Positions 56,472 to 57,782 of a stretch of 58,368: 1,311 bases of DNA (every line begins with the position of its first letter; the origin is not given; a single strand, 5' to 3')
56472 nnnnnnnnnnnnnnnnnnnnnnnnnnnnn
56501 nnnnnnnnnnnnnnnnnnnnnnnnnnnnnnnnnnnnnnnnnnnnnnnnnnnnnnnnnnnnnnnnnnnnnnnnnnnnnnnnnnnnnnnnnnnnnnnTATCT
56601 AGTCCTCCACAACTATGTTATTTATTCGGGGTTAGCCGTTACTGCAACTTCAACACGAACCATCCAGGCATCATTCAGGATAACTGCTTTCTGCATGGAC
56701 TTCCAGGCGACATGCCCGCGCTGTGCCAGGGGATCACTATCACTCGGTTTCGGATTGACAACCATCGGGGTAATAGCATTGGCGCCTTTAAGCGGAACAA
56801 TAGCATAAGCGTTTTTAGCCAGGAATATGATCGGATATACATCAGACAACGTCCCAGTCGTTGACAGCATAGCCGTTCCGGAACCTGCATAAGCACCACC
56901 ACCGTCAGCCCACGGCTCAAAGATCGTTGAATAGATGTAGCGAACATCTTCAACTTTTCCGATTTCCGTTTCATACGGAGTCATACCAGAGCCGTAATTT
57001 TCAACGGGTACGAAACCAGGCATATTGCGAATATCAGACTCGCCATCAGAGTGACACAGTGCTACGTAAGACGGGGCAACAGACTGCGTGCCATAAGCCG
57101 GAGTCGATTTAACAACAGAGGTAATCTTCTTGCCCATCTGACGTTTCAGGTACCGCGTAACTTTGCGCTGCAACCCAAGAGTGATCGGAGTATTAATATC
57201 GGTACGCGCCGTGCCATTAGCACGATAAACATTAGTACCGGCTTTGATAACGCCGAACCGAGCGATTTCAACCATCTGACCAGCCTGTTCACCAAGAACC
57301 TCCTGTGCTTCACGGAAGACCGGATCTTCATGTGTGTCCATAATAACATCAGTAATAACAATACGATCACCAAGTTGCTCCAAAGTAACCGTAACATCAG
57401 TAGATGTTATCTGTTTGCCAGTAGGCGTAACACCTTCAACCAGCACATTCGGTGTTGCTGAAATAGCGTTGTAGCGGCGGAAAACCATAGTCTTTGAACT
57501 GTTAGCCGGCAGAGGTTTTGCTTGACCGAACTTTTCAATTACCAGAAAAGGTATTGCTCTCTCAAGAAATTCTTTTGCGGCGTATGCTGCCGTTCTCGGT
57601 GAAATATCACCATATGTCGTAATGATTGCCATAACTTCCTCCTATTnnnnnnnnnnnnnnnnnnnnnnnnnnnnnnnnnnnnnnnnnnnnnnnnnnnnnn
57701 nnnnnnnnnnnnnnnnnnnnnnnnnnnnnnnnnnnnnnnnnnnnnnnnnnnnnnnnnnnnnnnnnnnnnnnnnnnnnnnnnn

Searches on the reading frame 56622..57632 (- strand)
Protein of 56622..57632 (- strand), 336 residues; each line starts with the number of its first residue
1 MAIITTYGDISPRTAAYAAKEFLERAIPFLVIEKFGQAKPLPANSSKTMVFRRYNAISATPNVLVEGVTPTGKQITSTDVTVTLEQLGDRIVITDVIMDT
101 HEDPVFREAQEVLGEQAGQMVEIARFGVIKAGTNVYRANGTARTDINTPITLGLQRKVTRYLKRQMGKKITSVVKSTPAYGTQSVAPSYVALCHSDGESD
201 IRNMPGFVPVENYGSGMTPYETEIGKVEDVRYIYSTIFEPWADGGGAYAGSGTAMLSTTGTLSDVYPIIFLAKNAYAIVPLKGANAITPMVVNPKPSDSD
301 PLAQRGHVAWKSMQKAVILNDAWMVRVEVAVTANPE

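Call 16: search_protein_families(library=phrogs, proteins=[window:56622-57632:-], max_evalue=0.001)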
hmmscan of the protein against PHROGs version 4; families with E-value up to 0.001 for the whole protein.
window:56622-57632:- (336 aa): 1 family
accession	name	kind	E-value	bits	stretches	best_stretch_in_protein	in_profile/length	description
phrog_1357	-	head and packaging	1.7e-52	179.6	1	15-334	34-349/356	major head protein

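Call 76: search_dna_similar(query=window:56622-57632:-, collection=phages, mode=protein, max_rows=12)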
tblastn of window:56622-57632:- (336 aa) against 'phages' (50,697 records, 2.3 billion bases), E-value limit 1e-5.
Records with a match: 81; places in all: 81; records where one place covers at least 80% of the query: 71.
Best place of each record, by identity: <60% 81.
By first word of the organism name: Pectobacterium 14; Bacillus 13; Klebsiella 13; Bacteriophage 10; Alteromonas 7; Streptomyces 6; Caudoviricetes 5; Kosakonia 2; Enterobacter 2; Rhizobium 2; and 7 more.
By host as written in the record: - 17; Bacillus megaterium 6; Bacillus megaterium Km 5; Alteromonas macleodii str. 'Balearic Sea AD45' 5; Pectobacterium atrosepticum F41 3; Pectobacterium atrosepticum DSM 30186 3; Klebsiella pneumoniae 3; Bacillus megaterium strain Km Sp- 2; and 26 more.
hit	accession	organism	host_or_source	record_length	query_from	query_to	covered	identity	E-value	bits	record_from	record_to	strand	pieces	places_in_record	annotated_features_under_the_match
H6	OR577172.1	Pseudomonas phage Rollin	Pseudomonas aeruginosa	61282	6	320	94%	43.9%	6e-81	273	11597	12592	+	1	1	hypothetical protein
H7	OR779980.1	Pseudoalteromonas phage vB_Pun_Y3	Pseudoalteromonas nigrifaciens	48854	7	336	98%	41.8%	3e-81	274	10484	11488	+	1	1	major capsid protein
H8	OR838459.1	Stenotrophomonas phage StenR_269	Stenotrophomonas rhizophila CEMTC 4565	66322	7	332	97%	39.8%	7e-67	233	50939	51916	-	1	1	major capsid protein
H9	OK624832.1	Xanthomonas phage DES1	Xanthomonas sp.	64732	4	333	98%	37.1%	1e-62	221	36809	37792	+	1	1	major capsid protein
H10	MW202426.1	Caudoviricetes sp.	Manatee Spring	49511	4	323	95%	34.0%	9e-51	186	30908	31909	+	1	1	major capsid protein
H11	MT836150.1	Bacteriophage sp.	human fecal samples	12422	9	332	96%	31.0%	3e-37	147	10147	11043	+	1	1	record has no annotation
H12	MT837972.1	Bacteriophage sp.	human fecal samples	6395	2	328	97%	29.7%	7e-31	128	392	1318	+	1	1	record has no annotation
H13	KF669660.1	Bacillus phage Pony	Bacillus megaterium Km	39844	10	332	96%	29.6%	2e-29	124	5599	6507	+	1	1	hypothetical protein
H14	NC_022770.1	Bacillus phage Pony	Bacillus megaterium Km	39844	10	332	96%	29.6%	2e-29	124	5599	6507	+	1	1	major head protein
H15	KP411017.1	Bacillus phage Palmer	Bacillus megaterium strain Km Sp-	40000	10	332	96%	29.6%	2e-29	124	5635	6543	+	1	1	capsid protein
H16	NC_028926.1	Bacillus phage Palmer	Bacillus megaterium strain Km Sp-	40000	10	332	96%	29.6%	2e-29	124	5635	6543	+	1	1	major head protein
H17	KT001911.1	Bacillus phage Pavlov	Bacillus megaterium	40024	10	332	96%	29.6%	2e-29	124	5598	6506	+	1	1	hypothetical protein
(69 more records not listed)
